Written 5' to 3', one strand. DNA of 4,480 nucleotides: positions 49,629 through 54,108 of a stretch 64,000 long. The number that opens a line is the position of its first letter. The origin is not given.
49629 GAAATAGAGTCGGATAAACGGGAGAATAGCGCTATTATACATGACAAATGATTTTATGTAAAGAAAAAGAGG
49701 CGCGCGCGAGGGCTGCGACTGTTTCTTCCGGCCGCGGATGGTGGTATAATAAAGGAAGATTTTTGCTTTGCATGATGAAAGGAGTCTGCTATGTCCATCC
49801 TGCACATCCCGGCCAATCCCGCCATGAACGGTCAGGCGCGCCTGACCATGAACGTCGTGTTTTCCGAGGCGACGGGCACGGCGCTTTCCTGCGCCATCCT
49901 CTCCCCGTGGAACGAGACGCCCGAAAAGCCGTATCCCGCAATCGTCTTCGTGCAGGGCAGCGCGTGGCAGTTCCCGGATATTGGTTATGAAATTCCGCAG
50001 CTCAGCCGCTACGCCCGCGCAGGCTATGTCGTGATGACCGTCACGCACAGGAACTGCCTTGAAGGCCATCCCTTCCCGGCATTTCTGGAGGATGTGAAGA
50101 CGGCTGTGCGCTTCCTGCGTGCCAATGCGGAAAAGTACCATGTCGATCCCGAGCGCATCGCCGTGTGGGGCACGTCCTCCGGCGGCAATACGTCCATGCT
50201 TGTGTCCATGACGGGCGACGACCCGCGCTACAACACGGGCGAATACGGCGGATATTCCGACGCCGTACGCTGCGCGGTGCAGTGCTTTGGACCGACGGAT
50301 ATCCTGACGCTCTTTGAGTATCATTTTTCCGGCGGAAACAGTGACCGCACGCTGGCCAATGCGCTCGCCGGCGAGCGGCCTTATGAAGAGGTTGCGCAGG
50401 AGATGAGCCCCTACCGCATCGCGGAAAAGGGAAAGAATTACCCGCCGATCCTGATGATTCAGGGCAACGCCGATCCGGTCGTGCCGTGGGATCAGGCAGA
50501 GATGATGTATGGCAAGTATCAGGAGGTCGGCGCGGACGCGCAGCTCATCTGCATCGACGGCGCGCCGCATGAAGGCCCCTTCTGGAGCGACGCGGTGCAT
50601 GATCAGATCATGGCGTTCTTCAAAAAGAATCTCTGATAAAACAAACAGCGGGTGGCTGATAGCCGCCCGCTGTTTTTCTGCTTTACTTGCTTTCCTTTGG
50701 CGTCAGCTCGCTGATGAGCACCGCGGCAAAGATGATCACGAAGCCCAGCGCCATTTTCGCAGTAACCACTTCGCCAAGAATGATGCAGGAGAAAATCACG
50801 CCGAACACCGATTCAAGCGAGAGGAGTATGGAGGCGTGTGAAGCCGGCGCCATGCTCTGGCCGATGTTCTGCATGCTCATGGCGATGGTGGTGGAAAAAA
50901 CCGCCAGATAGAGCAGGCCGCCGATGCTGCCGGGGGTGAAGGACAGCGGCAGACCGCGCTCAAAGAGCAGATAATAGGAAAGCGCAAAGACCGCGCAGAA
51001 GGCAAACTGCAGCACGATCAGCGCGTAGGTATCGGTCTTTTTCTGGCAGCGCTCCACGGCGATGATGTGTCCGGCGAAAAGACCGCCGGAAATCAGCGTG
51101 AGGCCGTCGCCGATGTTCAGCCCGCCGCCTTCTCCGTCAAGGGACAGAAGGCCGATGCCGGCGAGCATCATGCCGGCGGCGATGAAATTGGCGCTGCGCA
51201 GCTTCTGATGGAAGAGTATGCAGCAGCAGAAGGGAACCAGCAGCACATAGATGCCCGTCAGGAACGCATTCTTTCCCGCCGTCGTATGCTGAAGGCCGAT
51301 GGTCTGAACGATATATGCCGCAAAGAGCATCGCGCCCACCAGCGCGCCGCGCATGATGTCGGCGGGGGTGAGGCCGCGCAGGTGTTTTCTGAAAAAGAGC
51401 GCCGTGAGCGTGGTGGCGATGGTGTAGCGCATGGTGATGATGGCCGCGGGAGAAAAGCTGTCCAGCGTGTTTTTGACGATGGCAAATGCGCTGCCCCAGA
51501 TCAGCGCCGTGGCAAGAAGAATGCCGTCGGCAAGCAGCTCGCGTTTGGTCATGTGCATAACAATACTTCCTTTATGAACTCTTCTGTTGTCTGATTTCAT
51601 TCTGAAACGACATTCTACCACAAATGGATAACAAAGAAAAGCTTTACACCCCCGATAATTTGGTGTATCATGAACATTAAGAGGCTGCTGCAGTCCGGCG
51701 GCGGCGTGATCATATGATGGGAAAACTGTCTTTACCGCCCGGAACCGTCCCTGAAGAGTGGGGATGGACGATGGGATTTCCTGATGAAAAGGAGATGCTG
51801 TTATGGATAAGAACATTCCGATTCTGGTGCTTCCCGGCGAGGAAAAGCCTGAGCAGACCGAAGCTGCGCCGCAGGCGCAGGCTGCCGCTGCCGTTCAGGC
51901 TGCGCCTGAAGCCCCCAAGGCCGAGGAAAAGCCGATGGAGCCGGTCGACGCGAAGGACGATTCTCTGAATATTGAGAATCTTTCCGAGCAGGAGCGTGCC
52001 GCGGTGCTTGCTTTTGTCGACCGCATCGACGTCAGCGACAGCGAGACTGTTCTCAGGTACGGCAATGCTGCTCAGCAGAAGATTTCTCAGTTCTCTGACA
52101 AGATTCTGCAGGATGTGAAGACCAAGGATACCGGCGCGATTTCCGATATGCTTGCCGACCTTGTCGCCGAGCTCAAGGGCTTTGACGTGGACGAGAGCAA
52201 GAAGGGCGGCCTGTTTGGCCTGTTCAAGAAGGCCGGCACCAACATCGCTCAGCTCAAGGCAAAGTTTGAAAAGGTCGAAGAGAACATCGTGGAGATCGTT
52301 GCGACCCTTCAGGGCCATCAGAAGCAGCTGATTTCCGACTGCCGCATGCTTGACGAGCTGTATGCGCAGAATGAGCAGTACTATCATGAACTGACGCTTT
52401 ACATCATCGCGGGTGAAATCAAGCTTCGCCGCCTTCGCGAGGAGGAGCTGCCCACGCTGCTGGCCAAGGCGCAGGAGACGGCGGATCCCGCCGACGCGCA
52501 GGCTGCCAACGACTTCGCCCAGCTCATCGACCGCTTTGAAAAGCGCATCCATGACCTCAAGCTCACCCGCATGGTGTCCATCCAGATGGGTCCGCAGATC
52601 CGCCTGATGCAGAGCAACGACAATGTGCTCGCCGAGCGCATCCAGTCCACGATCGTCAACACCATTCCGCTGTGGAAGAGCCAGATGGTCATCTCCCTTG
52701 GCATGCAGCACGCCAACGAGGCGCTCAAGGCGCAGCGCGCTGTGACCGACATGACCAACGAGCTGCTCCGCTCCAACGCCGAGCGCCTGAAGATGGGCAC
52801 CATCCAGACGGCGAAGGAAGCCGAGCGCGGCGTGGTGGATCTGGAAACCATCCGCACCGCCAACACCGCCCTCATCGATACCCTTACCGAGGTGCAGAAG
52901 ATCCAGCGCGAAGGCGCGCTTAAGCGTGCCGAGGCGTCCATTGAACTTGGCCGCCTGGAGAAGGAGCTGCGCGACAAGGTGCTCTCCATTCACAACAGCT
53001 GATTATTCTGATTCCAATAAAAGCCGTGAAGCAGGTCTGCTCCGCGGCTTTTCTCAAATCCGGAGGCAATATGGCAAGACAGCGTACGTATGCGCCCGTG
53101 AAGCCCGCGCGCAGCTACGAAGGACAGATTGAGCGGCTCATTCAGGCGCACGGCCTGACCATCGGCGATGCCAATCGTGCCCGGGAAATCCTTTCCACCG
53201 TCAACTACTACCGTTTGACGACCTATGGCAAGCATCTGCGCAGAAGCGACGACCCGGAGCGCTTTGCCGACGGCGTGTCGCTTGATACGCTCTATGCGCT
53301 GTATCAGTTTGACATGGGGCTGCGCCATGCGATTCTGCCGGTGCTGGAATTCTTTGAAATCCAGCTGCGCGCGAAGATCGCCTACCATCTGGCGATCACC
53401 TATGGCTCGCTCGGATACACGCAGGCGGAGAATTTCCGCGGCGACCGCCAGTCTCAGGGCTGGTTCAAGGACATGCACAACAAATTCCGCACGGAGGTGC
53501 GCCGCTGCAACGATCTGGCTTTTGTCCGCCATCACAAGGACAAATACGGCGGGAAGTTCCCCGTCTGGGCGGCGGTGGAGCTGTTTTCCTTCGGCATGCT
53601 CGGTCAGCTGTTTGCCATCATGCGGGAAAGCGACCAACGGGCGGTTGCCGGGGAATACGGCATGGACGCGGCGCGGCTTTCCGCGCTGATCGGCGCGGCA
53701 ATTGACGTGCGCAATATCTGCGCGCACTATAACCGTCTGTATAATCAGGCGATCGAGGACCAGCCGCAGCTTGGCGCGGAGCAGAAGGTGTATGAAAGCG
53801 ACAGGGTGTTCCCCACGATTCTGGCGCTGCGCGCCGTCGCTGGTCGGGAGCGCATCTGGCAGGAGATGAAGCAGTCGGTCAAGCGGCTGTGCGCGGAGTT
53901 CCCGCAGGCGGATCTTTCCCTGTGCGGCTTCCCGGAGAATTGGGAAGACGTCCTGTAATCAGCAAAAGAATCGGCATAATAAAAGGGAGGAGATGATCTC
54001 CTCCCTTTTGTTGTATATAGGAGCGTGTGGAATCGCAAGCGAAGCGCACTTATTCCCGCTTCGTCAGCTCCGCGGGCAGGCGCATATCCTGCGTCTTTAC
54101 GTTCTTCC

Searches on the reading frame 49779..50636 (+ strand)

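Call 71: search_protein_families(library=pfam, proteins=[window:49779-50636:+], max_evalue=0.0001)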
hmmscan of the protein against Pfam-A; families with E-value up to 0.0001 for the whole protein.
window:49779-50636:+ (285 aa): 5 families
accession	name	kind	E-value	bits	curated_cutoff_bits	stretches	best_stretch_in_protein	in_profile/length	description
PF20434.5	BD-FAE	-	1.5e-38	132.9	26.8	1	47-245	8-213/215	BD-FAE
PF07859.19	Abhydrolase_3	-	1.5e-15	58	25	1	56-265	2-207/210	alpha/beta hydrolase fold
PF00326.27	Peptidase_S9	-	4.8e-14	52.8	22.6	1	105-285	47-210/213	Prolyl oligopeptidase family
PF12697.13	Abhydrolase_6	-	1.8e-06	29.2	26.3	1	55-271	1-210/217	Alpha/beta hydrolase family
PF12146.15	Hydrolase_4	-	2.1e-05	24.4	27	0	222-265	192-233/239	Serine aminopeptidase, S33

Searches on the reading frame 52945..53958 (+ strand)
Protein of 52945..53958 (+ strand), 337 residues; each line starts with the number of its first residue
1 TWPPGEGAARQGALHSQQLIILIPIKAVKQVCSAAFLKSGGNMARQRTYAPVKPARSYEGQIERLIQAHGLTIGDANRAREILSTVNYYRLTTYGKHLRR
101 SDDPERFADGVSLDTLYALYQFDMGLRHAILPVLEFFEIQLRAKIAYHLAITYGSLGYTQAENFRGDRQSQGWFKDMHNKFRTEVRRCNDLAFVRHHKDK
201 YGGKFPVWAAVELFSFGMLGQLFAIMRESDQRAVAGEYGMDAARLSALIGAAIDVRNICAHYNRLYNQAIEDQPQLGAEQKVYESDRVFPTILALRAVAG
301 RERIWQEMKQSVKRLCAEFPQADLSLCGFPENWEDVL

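Call 71: search_protein_families(library=pfam, proteins=[window:52945-53958:+], max_evalue=0.0001)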
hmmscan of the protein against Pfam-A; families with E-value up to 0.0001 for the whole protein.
window:52945-53958:+ (337 aa): 1 family
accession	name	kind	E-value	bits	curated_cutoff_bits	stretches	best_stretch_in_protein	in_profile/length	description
PF07751.16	Abi_2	-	1.3e-45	156.4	25.6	1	81-267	1-184/184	Abi-like protein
